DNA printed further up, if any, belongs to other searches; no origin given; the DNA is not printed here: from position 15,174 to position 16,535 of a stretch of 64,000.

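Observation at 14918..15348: Tandemly duplicated leader-peptide attenuator with an NNRRR core upstream of an ArgE/DapE-family M20 deacylase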

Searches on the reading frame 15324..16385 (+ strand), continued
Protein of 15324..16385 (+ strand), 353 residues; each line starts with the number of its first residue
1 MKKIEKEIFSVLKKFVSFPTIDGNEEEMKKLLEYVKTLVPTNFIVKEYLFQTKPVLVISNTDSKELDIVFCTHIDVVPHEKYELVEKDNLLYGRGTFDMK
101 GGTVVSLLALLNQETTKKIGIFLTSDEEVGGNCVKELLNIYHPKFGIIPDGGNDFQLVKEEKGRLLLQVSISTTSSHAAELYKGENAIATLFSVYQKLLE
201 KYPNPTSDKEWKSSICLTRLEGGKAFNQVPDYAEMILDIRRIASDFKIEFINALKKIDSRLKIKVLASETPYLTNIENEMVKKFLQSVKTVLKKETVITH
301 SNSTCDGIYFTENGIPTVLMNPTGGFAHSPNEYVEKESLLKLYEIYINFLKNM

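Call 43: find_encoding_contigs(protein=P0062, flank=2500, max_places=2)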
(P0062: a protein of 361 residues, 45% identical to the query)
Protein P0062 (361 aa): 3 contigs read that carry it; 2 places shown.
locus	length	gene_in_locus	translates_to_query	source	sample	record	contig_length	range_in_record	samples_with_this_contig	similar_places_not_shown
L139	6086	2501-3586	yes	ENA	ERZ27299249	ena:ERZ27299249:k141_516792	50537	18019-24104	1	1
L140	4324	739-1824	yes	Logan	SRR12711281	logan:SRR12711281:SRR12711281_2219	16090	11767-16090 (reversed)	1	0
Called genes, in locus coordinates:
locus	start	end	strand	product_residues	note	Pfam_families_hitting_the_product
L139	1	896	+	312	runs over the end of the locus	PF01636:APH, PF02958:EcKL (weak), PF12330:Haspin_kinase (faint)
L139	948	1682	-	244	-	PF01996:F420_ligase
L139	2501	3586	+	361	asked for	PF05343:Peptidase_M42 (faint), PF01546:Peptidase_M20, PF07687:M20_dimer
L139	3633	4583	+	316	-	-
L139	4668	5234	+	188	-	-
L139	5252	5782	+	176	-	-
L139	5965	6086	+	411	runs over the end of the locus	-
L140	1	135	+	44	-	?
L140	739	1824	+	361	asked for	PF05343:Peptidase_M42 (faint), PF01546:Peptidase_M20, PF07687:M20_dimer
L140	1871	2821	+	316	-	-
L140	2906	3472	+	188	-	-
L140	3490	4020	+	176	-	-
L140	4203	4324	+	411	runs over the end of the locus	-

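Call 44: find_encoding_contigs(protein=P0075, flank=2500, max_places=2)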
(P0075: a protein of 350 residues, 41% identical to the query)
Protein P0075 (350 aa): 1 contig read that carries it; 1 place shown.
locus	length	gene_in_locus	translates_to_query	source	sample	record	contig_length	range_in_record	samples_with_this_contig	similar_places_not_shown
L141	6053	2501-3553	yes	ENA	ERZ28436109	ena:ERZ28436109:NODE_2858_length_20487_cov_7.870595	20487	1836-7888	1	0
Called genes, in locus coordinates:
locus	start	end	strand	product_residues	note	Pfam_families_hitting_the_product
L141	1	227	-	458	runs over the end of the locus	-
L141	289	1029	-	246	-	-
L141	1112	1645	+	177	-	-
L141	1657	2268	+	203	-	PF13519:VWA_2 (weak)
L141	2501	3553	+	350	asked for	PF01546:Peptidase_M20, PF07687:M20_dimer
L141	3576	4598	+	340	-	PF08378:NERD, PF00570:HRDC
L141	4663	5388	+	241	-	-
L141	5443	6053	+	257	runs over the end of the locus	-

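Call 52: search_protein_families(library=pfam, proteins=[L127:4067-4822:+, L129:4071-4748:+, L126:4081-4761:+, L132:2303-3013:+, L137:3561-4202:+], max_evalue=1)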
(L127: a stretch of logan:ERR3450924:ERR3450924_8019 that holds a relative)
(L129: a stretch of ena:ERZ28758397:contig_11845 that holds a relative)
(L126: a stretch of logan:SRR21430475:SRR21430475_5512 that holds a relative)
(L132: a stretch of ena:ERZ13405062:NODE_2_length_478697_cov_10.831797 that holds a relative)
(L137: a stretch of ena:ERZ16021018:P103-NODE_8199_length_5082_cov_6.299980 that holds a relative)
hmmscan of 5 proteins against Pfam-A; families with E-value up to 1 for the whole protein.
L127:4067-4822:+ (251 aa): 7 families
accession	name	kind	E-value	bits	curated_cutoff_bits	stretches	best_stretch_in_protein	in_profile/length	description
PF00583.31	Acetyltransf_1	-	4.4e-09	37.1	20.7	1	97-178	31-115/116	Acetyltransferase (GNAT) family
PF13508.13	Acetyltransf_7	-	5e-05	24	27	1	104-159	8-65/84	Acetyltransferase (GNAT) domain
PF17013.11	Acetyltransf_15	-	0.0063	16.4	35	1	2-152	10-104/210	Putative acetyl-transferase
PF13302.13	Acetyltransf_3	-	0.0094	17.1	25.4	1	127-180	84-138/138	Acetyltransferase (GNAT) domain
PF13673.13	Acetyltransf_10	-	0.019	15.4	23.6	1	65-155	14-84/128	Acetyltransferase (GNAT) domain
PF14542.12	Acetyltransf_CG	-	0.05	14.2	30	1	121-158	23-60/80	GCN5-related N-acetyl-transferase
PF13527.13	Acetyltransf_9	-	0.11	12.9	25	1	124-159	74-109/127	Acetyltransferase (GNAT) domain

L129:4071-4748:+ (225 aa): 9 families
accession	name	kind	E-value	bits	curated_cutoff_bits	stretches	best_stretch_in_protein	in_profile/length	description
PF00583.31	Acetyltransf_1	-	1.7e-07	32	20.7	1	40-155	14-115/116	Acetyltransferase (GNAT) family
PF13508.13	Acetyltransf_7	-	1.7e-06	28.7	27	1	68-157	10-83/84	Acetyltransferase (GNAT) domain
PF13673.13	Acetyltransf_10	-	0.00066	20.1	23.6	1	65-164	35-115/128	Acetyltransferase (GNAT) domain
PF13302.13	Acetyltransf_3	-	0.0023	19.1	25.4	1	42-157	30-138/138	Acetyltransferase (GNAT) domain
PF08445.16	FR47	-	0.004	17.5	22.1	1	101-159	23-80/86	FR47-like protein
PF13527.13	Acetyltransf_9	-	0.0083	16.6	25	1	49-137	30-110/127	Acetyltransferase (GNAT) domain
PF17162.9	DUF5118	-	0.068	13.4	27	1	188-206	27-45/50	Domain of unknown function (DUF5118)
PF16499.11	Melibiase_2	-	0.26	11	23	1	48-107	77-139/284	Alpha galactosidase A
PF20206.4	Tra1_ring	-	0.43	8.3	27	1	28-97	1279-1346/1682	Tra1 HEAT repeat ring region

L126:4081-4761:+ (226 aa): 1 family
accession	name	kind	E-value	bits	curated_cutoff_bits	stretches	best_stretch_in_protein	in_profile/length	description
PF00583.31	Acetyltransf_1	-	0.041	14.6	20.7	1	44-119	15-73/116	Acetyltransferase (GNAT) family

L132:2303-3013:+ (236 aa): 5 families
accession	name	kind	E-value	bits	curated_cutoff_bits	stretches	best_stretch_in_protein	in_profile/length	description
PF00583.31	Acetyltransf_1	-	2.7e-07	31.3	20.7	1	73-166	35-115/116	Acetyltransferase (GNAT) family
PF13508.13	Acetyltransf_7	-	0.0034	18.2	27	1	91-147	8-65/84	Acetyltransferase (GNAT) domain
PF13302.13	Acetyltransf_3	-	0.013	16.6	25.4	1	116-167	85-137/138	Acetyltransferase (GNAT) domain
PF14542.12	Acetyltransf_CG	-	0.045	14.3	30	1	110-144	24-58/80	GCN5-related N-acetyl-transferase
PF00622.36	SPRY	-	0.11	13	26.3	1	88-108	70-90/121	SPRY domain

L137:3561-4202:+ (213 aa): 1 family
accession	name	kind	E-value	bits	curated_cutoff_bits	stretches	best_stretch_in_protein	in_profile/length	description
PF00583.31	Acetyltransf_1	-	0.00039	21.1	20.7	1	35-160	12-116/116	Acetyltransferase (GNAT) family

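Call 55: search_protein_families(library=ncbifam, proteins=[L127:4067-4822:+, L129:4071-4748:+, L132:2303-3013:+, L127:3001-4065:+, L129:3001-4074:+], max_evalue=0.01)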
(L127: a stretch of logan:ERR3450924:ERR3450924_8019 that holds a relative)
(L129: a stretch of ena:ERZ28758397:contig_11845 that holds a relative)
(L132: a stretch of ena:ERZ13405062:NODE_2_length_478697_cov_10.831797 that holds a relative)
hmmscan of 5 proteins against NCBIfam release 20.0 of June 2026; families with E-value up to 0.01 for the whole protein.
L127:4067-4822:+ (251 aa): 2 families
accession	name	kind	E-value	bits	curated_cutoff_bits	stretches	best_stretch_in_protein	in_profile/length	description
NF040503.1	resist_ArsN1a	equivalog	0.0024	17.6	170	0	132-196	86-153/159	arsinothricin resistance N-acetyltransferase ArsN1 family A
NF000487.1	stat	exception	0.0091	15.5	420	0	128-209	110-187/189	streptothricin N-acetyltransferase STAT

L129:4071-4748:+ (225 aa): 2 families
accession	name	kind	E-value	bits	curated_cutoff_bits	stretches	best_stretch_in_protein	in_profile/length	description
NF033083.0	AAC_3_I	equivalog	7e-06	26.3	200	1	100-156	78-134/145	AAC(3)-I family aminoglycoside N-acetyltransferase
NF002959.0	PRK03624.1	equivalog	0.0088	15.8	124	0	102-158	75-131/147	GNAT family acetyltransferase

L132:2303-3013:+ (236 aa): 1 family
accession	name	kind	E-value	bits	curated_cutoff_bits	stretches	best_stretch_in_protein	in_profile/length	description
NF033083.0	AAC_3_I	equivalog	0.0076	16.4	200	0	34-166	6-133/145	AAC(3)-I family aminoglycoside N-acetyltransferase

L127:3001-4065:+ (354 aa): 48 families (the best 25 are shown)
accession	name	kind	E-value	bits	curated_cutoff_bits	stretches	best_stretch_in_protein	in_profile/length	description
TIGR01910.1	DapE-ArgE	subfamily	7.4e-41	140.6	217.6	1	11-345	3-373/373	ArgE/DapE family deacylase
NF006399.0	PRK08651.1-2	equivalog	5.8e-34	117.8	381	2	7-200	5-215/405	succinyl-diaminopimelate desuccinylase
NF009557.0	PRK13009.1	equivalog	4e-29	101.9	284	1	11-351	8-372/377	succinyl-diaminopimelate desuccinylase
NF006365.0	PRK08588.1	subfamily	1.7e-28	100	289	1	8-351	9-378/383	succinyl-diaminopimelate desuccinylase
TIGR01246.1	dapE_proteo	equivalog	2.1e-28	99.4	361.8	1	12-351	5-368/370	succinyl-diaminopimelate desuccinylase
NF006402.0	PRK08651.1-5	equivalog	1.4e-27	96.7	369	1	61-341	55-355/369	succinyl-diaminopimelate desuccinylase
NF005710.0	PRK07522.1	subfamily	4.5e-27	95.2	412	1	8-351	10-386/391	acetylornithine deacetylase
NF006400.0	PRK08651.1-3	equivalog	5.8e-27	94.5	374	1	35-351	52-404/410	succinyl-diaminopimelate desuccinylase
TIGR01892.1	AcOrn-deacetyl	equivalog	1.2e-26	93.7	297.7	1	11-342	2-357/365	acetylornithine deacetylase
NF003474.0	PRK05111.1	equivalog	7.2e-26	91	460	1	28-351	36-378/383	acetylornithine deacetylase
TIGR01900.1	dapE-gram_pos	equivalog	8.5e-25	87.4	304.2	1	50-350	42-350/351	succinyl-diaminopimelate desuccinylase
NF009555.0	PRK13004.1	equivalog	7.2e-24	84.4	321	1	28-260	34-281/399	YgeY family selenium metabolism-linked hydrolase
NF005602.0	PRK07338.1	equivalog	4.9e-23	81.4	357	1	49-340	78-386/409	hydrolase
NF001747.0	PRK00466.1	equivalog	3.9e-19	68.6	288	1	12-307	16-295/346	N-acetyl-lysine deacetylase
TIGR03526.1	selenium_YgeY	hypoth_equivalog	3.6e-18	65.6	321.5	1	62-259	72-278/395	YgeY family selenium metabolism-linked hydrolase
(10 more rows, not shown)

L129:3001-4074:+ (357 aa): 48 families (the best 25 are shown)
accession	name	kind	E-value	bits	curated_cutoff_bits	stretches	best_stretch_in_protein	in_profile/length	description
NF006399.0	PRK08651.1-2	equivalog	2e-39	135.8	381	2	7-202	5-216/405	succinyl-diaminopimelate desuccinylase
TIGR01910.1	DapE-ArgE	subfamily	2.5e-37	129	217.6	1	10-346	2-373/373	ArgE/DapE family deacylase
NF006365.0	PRK08588.1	subfamily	3.8e-32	112.1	289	1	74-352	81-378/383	succinyl-diaminopimelate desuccinylase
NF009557.0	PRK13009.1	equivalog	7.2e-32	110.9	284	1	7-353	4-373/377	succinyl-diaminopimelate desuccinylase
NF006400.0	PRK08651.1-3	equivalog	3.1e-28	98.7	374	1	56-352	74-404/410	succinyl-diaminopimelate desuccinylase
TIGR01246.1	dapE_proteo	equivalog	6.2e-28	97.8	361.8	1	9-352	2-368/370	succinyl-diaminopimelate desuccinylase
NF005710.0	PRK07522.1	subfamily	7.4e-28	97.8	412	1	7-351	9-385/391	acetylornithine deacetylase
NF001747.0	PRK00466.1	equivalog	1e-26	93.5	288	1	10-308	14-295/346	N-acetyl-lysine deacetylase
TIGR01892.1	AcOrn-deacetyl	equivalog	1.3e-25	90.2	297.7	1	67-341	61-355/365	acetylornithine deacetylase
NF009555.0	PRK13004.1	equivalog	1.9e-25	89.6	321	1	3-265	12-285/399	YgeY family selenium metabolism-linked hydrolase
TIGR01900.1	dapE-gram_pos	equivalog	1e-24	87.1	304.2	1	7-351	4-350/351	succinyl-diaminopimelate desuccinylase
NF010589.0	PRK13983.1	equivalog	4.3e-24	85.2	333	1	48-351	66-406/409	M20 family metallo-hydrolase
NF006402.0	PRK08651.1-5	equivalog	6.1e-24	84.7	369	1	49-342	40-355/369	succinyl-diaminopimelate desuccinylase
TIGR01902.1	dapE-lys-deAc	subfamily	6.2e-23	81.6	163.1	1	11-353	2-336/340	N-acetyl-ornithine/N-acetyl-lysine deacetylase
NF003474.0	PRK05111.1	equivalog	2.9e-22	79.1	460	1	58-352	65-378/383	acetylornithine deacetylase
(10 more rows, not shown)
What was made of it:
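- The GNAT partner gives faint matches to AAC(3)-I, streptothricin and arsinothricin acetyltransferases (E 7e-6 to 0.009, far below cut-offs; call 55).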
